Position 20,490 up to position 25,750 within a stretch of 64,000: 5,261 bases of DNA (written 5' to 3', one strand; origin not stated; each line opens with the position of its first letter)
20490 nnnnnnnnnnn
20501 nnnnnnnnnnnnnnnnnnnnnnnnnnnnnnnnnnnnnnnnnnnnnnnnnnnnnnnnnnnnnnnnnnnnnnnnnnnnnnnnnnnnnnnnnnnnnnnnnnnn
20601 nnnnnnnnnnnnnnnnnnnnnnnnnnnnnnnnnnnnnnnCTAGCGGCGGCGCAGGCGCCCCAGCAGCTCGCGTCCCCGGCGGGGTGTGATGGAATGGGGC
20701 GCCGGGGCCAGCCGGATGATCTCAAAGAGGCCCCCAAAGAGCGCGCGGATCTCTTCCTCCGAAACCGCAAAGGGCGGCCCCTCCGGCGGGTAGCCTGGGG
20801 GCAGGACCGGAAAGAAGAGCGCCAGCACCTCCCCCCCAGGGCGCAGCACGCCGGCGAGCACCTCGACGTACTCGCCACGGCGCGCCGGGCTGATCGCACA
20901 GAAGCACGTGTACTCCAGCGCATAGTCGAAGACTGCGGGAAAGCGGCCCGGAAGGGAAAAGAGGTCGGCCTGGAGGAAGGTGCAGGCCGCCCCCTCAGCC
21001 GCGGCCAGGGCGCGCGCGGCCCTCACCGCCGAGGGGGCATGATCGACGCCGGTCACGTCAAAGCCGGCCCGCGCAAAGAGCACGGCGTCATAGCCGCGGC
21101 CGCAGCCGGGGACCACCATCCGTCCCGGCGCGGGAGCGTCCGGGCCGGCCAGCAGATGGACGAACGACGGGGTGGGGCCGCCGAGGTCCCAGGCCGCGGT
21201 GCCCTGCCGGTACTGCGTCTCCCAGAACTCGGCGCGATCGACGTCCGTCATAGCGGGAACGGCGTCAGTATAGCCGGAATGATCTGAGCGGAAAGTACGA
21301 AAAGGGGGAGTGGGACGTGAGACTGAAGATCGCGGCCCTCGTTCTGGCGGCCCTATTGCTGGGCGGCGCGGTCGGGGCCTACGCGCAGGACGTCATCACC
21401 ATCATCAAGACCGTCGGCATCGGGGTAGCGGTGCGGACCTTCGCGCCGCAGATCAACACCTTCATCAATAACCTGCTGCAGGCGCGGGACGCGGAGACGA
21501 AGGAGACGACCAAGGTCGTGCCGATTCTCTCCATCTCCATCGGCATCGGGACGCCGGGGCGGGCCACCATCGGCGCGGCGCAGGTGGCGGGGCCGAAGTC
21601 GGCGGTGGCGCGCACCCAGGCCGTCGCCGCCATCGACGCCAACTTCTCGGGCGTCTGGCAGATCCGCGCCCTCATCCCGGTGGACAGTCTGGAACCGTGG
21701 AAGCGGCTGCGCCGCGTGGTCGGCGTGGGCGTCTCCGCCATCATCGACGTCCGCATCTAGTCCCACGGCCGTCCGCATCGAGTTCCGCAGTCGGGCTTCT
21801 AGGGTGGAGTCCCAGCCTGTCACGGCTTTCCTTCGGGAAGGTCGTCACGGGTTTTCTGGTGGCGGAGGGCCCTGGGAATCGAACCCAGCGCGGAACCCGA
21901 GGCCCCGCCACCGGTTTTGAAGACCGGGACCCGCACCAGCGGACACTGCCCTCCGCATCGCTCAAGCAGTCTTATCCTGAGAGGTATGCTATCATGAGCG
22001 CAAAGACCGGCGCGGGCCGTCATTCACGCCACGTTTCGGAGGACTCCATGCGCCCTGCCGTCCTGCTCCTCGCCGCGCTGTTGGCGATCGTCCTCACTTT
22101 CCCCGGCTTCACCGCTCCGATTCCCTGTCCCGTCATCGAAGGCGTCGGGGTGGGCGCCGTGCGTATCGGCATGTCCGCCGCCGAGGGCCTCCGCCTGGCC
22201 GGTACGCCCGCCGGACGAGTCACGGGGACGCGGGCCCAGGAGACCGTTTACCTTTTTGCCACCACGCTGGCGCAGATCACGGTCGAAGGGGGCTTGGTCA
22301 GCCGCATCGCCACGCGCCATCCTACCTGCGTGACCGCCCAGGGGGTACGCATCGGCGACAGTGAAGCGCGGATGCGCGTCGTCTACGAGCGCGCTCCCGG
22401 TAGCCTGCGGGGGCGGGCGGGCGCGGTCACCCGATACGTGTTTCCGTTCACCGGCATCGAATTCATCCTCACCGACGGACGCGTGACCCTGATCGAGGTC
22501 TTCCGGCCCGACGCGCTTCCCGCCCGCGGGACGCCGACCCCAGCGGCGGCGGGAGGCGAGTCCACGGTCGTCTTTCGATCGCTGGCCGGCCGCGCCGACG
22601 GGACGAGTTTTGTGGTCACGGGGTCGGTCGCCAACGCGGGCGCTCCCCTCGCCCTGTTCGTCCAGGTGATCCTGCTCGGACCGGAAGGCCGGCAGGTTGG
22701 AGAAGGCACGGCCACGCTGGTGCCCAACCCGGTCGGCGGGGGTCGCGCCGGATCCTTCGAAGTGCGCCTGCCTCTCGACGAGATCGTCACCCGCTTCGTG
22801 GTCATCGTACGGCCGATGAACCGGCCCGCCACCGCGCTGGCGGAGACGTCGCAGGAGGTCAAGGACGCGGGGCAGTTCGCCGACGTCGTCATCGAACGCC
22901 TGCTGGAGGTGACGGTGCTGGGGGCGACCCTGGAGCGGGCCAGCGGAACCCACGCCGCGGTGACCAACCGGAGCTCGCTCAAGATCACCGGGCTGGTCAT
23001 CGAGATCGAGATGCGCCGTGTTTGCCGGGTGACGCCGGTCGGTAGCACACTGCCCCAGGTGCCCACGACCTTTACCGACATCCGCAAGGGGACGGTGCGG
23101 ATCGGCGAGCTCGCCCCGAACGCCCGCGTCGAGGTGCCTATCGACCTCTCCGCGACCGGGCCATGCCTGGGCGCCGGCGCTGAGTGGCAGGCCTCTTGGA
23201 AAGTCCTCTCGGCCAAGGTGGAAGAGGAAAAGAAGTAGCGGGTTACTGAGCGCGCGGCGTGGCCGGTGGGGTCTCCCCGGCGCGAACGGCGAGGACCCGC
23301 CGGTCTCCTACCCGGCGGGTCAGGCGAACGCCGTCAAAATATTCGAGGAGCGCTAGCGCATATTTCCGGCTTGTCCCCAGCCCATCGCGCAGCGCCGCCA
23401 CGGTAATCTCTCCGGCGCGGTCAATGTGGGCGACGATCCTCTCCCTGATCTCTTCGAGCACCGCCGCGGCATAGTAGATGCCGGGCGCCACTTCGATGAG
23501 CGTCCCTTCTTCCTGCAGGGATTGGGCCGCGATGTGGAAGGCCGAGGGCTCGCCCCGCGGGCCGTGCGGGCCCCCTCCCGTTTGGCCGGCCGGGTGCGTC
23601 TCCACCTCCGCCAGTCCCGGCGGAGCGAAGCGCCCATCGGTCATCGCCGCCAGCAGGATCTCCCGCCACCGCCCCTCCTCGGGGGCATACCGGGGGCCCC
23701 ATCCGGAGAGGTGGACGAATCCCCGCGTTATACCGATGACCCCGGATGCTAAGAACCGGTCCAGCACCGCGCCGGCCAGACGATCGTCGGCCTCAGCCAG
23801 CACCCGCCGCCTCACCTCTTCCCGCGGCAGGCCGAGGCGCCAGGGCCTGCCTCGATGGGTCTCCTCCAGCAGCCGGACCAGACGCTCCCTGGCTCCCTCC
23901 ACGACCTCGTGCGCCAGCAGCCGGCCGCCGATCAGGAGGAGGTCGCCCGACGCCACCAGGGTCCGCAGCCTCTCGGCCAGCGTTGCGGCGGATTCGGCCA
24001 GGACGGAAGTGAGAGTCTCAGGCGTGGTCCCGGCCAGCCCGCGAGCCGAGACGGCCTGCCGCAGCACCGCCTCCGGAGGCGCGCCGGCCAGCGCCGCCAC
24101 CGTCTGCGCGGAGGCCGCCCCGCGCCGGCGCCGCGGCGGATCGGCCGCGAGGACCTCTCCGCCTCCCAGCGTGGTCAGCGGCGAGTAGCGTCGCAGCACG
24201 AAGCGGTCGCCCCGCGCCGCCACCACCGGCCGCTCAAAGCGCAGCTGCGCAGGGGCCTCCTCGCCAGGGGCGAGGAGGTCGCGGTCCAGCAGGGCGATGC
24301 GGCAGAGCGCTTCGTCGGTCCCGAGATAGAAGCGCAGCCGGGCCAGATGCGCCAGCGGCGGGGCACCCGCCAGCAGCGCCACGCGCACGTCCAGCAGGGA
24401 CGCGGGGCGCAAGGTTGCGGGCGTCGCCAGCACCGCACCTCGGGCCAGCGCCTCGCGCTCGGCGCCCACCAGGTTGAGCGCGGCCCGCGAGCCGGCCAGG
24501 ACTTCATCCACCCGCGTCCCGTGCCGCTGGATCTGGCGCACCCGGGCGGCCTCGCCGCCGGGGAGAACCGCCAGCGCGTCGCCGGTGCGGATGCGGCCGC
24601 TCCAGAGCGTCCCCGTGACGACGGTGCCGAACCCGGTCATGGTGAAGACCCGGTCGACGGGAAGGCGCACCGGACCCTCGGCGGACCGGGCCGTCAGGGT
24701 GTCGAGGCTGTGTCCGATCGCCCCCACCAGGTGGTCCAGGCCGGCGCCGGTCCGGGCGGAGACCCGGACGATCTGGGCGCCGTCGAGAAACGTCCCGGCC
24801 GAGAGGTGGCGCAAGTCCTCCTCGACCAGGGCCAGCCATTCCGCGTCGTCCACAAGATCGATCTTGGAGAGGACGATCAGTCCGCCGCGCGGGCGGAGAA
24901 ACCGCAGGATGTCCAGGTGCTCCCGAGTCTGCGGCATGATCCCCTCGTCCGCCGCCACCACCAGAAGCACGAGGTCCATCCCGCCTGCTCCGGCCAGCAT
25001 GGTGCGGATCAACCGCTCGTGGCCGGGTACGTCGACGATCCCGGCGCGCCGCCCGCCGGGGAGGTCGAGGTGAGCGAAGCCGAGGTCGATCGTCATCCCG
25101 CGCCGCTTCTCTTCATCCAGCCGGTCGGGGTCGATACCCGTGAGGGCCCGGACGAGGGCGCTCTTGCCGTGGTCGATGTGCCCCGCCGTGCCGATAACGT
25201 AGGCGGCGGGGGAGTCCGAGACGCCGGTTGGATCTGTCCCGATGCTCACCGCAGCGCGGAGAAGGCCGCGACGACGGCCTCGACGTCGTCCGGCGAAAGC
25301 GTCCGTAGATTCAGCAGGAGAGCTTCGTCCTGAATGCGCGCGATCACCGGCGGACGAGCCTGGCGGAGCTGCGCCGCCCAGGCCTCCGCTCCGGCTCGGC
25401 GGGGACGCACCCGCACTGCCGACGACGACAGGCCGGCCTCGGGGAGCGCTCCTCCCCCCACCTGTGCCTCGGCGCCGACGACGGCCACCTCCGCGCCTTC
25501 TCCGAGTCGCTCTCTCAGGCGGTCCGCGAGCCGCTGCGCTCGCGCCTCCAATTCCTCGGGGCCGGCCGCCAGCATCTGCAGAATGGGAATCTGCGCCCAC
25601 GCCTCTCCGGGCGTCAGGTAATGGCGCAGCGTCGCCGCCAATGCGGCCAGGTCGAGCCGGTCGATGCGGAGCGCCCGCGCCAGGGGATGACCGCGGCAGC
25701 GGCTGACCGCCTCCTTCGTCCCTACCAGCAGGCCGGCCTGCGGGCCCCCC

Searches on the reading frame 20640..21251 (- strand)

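Call 9: search_protein_families(library=pfam, proteins=[window:20640-21251:-])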
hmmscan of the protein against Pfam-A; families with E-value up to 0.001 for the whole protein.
window:20640-21251:- (203 aa): 5 families
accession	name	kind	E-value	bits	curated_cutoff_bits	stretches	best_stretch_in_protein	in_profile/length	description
PF05724.17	TPMT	-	1.4e-29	103.8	26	1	7-182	3-189/218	Thiopurine S-methyltransferase (TPMT)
PF13649.12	Methyltransf_25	-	8.1e-14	52.5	27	1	49-140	5-97/97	Methyltransferase domain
PF08241.18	Methyltransf_11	-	6.2e-11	43.2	21.2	1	49-143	4-94/95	Methyltransferase domain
PF08242.18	Methyltransf_12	-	1.1e-08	36.2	30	1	49-141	4-97/98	Methyltransferase domain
PF13847.12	Methyltransf_31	-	9.2e-08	32.3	27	1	48-143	10-108/145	Methyltransferase domain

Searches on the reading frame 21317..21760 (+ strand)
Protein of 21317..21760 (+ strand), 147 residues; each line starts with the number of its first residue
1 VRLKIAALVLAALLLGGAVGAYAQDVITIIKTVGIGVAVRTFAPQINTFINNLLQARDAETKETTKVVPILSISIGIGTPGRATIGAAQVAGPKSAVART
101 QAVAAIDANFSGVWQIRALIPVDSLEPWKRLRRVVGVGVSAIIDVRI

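Call 9: search_protein_families(library=pfam, proteins=[window:21317-21760:+])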
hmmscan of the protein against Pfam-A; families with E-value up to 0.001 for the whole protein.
window:21317-21760:+ (147 aa): 0 families

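Call 34: find_homologous_proteins(query=window:21317-21760:+, max_evalue=1e-10)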
Query window:21317-21760:+ (147 aa): 2544 proteins with E <= 1e-10 among 3697 candidates; the best 120 are listed.
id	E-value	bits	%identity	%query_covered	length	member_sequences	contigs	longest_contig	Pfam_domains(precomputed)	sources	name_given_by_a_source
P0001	1.4e-76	273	93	100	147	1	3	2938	-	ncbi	-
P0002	3.0e-75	269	92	100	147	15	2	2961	-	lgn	-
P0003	1.7e-73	263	92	86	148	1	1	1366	-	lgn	-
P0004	3.4e-73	262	88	99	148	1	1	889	-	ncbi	-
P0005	3.6e-73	262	88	99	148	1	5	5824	-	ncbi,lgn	-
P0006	4.9e-71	255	90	86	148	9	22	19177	-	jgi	-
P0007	1.7e-70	253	89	86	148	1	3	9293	-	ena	-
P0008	1.7e-70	253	89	86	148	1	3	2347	-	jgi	-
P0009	8.1e-70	251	84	92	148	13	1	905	-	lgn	-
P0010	1.3e-69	251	84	99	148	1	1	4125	-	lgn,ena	-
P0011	1.3e-69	251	87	86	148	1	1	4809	-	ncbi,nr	ncbi:MAG TPA: hypothetical protein VJL31_07535 [Gemmatimonadales bacterium]|nr:hypothetical protein 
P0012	3.7e-69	249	84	99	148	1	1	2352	-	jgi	jgi:hypothetical protein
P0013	4.4e-69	249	85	86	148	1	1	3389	-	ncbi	-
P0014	4.6e-69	249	90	84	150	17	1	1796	-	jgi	-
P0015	8.9e-68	245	85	90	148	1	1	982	-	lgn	-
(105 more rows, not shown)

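Call 35: find_encoding_contigs(protein=P0001, flank=2000, max_places=6)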
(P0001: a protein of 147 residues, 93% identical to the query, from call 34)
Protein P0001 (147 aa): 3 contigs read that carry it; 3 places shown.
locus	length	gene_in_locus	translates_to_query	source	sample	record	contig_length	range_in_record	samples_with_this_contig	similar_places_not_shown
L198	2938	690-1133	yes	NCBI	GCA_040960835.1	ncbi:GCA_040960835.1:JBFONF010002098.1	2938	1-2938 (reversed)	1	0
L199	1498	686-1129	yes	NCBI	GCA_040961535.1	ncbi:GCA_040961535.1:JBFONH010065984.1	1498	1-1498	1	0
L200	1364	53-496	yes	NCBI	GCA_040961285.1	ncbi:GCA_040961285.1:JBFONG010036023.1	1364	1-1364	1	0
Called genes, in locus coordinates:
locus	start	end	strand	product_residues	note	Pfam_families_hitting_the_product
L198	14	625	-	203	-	PF05724:TPMT, PF13489:Methyltransf_23 (weak), PF13649:Methyltransf_25, PF13847:Methyltransf_31, PF08241:Methyltransf_11, PF08242:Methyltransf_12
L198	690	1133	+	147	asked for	-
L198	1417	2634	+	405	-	-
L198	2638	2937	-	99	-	?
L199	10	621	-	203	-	PF05724:TPMT, PF13489:Methyltransf_23 (weak), PF13649:Methyltransf_25, PF13847:Methyltransf_31, PF08241:Methyltransf_11, PF08242:Methyltransf_12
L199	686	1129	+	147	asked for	-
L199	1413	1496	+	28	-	?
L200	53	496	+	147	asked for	-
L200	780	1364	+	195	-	?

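Call 36: find_encoding_contigs(protein=P0002, flank=2000, max_places=6)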
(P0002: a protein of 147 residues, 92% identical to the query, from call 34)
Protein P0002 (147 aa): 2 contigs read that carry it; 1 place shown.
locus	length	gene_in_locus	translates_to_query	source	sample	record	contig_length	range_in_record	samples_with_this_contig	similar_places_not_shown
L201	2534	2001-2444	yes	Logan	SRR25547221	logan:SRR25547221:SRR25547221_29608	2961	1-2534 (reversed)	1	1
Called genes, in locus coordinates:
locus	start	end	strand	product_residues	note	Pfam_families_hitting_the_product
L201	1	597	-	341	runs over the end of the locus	?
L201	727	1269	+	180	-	PF13628:DUF4142 (weak), PF03713:DUF305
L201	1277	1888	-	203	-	PF05724:TPMT, PF03848:TehB (faint), PF13847:Methyltransf_31, PF08241:Methyltransf_11, PF08242:Methyltransf_12, PF13649:Methyltransf_25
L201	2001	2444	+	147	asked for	-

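Call 37: find_encoding_contigs(protein=P0005, flank=2000, max_places=6)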
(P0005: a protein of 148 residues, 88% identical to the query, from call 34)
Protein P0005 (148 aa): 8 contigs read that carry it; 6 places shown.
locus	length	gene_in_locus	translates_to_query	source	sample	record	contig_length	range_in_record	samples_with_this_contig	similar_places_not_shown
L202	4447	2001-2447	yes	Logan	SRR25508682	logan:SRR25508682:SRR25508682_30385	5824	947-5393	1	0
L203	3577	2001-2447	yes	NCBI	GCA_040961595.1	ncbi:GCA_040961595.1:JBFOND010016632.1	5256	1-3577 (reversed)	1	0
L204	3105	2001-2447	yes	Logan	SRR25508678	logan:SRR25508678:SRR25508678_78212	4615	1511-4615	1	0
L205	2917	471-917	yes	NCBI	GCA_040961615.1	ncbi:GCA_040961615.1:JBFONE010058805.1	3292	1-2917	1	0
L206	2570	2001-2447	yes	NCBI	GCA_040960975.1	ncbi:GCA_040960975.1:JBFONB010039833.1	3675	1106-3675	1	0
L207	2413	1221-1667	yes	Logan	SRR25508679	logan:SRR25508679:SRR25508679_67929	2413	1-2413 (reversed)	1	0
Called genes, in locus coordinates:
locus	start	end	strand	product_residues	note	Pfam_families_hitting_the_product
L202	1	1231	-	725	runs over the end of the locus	?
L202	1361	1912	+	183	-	PF13628:DUF4142 (faint), PF03713:DUF305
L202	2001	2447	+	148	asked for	-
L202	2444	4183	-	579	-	PF22148:Fervidolysin_NPro-like, PF00082:Peptidase_S8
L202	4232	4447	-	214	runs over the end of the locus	?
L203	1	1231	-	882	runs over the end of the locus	PF01624:MutS_I, PF05188:MutS_II, PF05192:MutS_III, PF05190:MutS_IV, PF00488:MutS_V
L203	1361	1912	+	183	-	PF13628:DUF4142 (faint), PF03713:DUF305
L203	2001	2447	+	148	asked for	-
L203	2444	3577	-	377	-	?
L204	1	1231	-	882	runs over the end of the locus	PF01624:MutS_I, PF05188:MutS_II, PF05192:MutS_III, PF05190:MutS_IV, PF00488:MutS_V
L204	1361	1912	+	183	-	PF13628:DUF4142 (faint), PF03713:DUF305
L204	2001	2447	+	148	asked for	-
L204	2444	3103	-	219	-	?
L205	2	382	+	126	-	?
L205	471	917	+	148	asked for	-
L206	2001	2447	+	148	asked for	-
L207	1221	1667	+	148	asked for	-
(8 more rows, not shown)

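Call 38: find_encoding_contigs(protein=P0007, flank=2000, max_places=6)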
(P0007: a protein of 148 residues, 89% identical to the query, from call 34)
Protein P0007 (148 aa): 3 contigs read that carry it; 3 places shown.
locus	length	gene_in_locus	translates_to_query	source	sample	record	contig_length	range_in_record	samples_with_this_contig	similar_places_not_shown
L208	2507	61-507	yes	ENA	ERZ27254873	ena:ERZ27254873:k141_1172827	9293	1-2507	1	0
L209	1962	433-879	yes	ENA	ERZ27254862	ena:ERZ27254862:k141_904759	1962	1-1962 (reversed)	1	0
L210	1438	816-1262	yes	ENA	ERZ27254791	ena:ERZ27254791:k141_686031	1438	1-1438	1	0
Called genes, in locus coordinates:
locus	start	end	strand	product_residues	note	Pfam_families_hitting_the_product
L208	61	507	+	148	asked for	-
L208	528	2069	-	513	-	PF22148:Fervidolysin_NPro-like, PF00082:Peptidase_S8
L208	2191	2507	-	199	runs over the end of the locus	-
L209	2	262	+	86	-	?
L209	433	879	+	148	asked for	-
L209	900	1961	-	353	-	?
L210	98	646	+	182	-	PF13628:DUF4142 (weak), PF03713:DUF305, PF13628:DUF4142 (weak), PF03713:DUF305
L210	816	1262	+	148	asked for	-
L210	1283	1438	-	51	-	?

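Call 40: find_encoding_contigs(protein=P0003, flank=1500, max_places=4)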
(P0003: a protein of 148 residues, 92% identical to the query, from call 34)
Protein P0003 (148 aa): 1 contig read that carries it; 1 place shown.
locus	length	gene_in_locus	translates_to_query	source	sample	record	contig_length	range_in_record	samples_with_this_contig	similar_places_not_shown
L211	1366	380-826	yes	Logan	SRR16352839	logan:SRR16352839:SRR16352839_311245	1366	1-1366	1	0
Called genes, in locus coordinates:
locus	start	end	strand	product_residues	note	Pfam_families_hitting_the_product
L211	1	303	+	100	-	?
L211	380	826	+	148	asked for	-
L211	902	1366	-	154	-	?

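Call 41: find_encoding_contigs(protein=P0010, flank=1500, max_places=4)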
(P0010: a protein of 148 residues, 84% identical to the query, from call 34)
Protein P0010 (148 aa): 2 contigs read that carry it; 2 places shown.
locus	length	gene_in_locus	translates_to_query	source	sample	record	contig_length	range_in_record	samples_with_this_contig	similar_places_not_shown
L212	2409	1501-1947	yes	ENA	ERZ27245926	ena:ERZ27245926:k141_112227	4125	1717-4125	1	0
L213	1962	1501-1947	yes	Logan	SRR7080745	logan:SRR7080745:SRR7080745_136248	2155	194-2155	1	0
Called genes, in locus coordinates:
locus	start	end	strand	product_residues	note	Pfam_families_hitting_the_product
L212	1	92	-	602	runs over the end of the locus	?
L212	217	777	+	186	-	PF13628:DUF4142 (faint), PF03713:DUF305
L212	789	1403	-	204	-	PF05724:TPMT, PF13847:Methyltransf_31, PF08241:Methyltransf_11, PF08242:Methyltransf_12, PF13649:Methyltransf_25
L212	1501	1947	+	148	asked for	-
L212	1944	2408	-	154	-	?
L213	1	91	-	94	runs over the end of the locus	?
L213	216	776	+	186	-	PF13628:DUF4142 (faint), PF03713:DUF305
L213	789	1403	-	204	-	PF05724:TPMT, PF13847:Methyltransf_31, PF08241:Methyltransf_11, PF08242:Methyltransf_12, PF13649:Methyltransf_25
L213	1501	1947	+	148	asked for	-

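Call 42: find_encoding_contigs(protein=P0011, flank=1500, max_places=4)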
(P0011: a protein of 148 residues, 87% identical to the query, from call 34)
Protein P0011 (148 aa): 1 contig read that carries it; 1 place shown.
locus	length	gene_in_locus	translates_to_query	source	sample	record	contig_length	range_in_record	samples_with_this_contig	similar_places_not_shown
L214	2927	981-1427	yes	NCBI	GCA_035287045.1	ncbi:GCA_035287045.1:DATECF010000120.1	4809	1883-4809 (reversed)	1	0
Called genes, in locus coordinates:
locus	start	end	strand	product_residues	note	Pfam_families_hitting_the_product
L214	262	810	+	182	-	PF03713:DUF305, PF13628:DUF4142 (weak), PF03713:DUF305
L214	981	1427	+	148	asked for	-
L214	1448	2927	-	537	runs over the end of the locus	PF22148:Fervidolysin_NPro-like, PF00082:Peptidase_S8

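Call 43: find_encoding_contigs(protein=P0013, flank=1500, max_places=4)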
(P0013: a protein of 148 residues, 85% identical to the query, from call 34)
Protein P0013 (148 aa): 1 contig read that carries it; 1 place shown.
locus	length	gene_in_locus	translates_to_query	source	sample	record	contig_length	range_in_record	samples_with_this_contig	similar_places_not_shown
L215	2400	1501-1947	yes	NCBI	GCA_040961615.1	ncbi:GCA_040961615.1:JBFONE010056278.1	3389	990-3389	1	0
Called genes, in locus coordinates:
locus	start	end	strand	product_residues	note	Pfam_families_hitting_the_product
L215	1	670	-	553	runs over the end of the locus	?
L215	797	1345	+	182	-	PF13628:DUF4142 (weak), PF03713:DUF305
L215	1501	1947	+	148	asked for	-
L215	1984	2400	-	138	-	?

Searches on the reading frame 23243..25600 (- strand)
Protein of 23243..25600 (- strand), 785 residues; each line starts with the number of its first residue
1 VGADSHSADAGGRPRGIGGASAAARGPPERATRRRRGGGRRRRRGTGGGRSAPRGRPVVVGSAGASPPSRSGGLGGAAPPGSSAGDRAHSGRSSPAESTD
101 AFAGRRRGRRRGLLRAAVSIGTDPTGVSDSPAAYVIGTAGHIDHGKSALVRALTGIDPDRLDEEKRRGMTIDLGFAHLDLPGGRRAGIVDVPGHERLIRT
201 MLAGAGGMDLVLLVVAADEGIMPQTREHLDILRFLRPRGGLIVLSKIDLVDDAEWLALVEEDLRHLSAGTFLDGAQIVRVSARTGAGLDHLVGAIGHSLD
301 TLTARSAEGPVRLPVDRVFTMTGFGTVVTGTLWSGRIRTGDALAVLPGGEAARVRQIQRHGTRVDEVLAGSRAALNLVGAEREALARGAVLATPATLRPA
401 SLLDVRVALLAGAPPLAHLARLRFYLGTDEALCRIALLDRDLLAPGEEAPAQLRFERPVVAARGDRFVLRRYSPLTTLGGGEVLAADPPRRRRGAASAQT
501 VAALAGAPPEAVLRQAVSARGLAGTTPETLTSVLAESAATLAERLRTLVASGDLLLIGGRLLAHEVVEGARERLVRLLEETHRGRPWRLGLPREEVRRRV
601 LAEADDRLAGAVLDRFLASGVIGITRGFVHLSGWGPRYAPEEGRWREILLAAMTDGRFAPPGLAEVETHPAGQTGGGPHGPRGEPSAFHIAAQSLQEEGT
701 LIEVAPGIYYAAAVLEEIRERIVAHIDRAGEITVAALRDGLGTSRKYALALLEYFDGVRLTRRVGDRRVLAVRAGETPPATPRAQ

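Call 9: search_protein_families(library=pfam, proteins=[window:23243-25600:-])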
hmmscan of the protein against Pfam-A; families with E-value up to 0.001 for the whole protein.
window:23243-25600:- (785 aa): 6 families
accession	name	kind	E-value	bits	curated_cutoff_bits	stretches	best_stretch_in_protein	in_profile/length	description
PF00009.33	GTP_EFTU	-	3e-27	95.9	26.5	1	136-295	6-182/188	Elongation factor Tu GTP binding domain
PF09107.17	SelB-wing_3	-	4e-19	68.3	23.2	1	725-770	2-47/47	Elongation factor SelB, winged helix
PF25461.1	Beta-barrel_SelB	-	2.6e-15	56.9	27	1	409-490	7-80/80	Selenocysteine-specific elongation factor, beta-barrel domain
PF09106.17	SelB-wing_2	-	2.7e-11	43.8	22.3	1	576-631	2-57/57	Elongation factor SelB, winged helix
PF03144.31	GTP_EFTU_D2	-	9.9e-11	42.4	30.3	1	325-392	1-73/73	Elongation factor Tu domain 2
PF01926.29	MMR_HSR1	-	4.1e-07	30.6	21.9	1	136-233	2-101/113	50S ribosome-binding GTPase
